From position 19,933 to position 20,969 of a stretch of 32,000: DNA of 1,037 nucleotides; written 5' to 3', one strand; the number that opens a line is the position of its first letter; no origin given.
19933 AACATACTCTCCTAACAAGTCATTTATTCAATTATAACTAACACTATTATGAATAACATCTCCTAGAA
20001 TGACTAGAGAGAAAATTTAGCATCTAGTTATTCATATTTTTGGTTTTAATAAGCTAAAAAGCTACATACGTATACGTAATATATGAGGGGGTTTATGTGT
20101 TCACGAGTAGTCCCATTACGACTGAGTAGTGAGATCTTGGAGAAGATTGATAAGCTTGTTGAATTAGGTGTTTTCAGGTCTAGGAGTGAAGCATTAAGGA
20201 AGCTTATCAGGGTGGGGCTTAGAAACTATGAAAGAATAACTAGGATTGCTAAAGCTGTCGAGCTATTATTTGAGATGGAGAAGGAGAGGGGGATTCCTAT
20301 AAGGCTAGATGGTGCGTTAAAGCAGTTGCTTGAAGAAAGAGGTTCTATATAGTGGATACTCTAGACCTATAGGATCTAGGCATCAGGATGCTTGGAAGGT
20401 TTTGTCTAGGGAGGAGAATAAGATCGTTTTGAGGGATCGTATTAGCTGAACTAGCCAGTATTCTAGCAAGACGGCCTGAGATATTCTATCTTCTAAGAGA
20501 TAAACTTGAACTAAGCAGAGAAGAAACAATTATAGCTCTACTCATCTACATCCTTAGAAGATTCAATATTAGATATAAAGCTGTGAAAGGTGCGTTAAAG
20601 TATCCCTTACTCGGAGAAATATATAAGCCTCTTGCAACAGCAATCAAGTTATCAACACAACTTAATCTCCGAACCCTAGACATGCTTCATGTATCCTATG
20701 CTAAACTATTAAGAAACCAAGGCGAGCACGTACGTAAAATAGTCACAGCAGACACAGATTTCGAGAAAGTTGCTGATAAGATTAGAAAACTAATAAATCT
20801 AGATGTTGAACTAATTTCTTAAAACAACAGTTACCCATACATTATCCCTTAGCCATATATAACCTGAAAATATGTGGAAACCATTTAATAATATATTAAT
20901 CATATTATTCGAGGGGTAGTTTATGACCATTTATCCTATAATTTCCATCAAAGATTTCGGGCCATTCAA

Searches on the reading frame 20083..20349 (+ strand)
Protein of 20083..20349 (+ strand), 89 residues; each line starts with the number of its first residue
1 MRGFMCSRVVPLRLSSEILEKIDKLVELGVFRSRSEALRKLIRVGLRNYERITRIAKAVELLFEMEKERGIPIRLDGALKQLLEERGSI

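Call 3: search_protein_families(library=pfam, proteins=[window:20083-20349:+], max_evalue=1)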
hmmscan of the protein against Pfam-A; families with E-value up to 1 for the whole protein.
window:20083-20349:+ (89 aa): 3 families
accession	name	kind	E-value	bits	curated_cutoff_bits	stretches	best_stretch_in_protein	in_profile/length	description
PF01402.27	RHH_1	-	7.2e-06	26.2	20.5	1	12-43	4-34/39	Ribbon-helix-helix protein, copG family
PF23434.1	DUF7120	-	0.0057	17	27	1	21-50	15-44/70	Family of unknown function (DUF7120)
PF17723.7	RHH_8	-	0.031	14.8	25.4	1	17-51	13-47/119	Ribbon-Helix-Helix transcriptional regulator family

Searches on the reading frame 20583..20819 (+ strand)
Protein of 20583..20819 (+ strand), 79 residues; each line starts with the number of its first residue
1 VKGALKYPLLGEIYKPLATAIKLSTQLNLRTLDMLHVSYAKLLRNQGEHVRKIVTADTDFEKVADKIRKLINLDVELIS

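Call 3: search_protein_families(library=pfam, proteins=[window:20583-20819:+], max_evalue=1)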
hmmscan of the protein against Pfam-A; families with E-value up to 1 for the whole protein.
window:20583-20819:+ (79 aa): 1 family
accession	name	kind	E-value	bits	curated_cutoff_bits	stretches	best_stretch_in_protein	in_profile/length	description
PF01850.27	PIN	-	0.00025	22.1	23.6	1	17-65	77-119/120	PIN domain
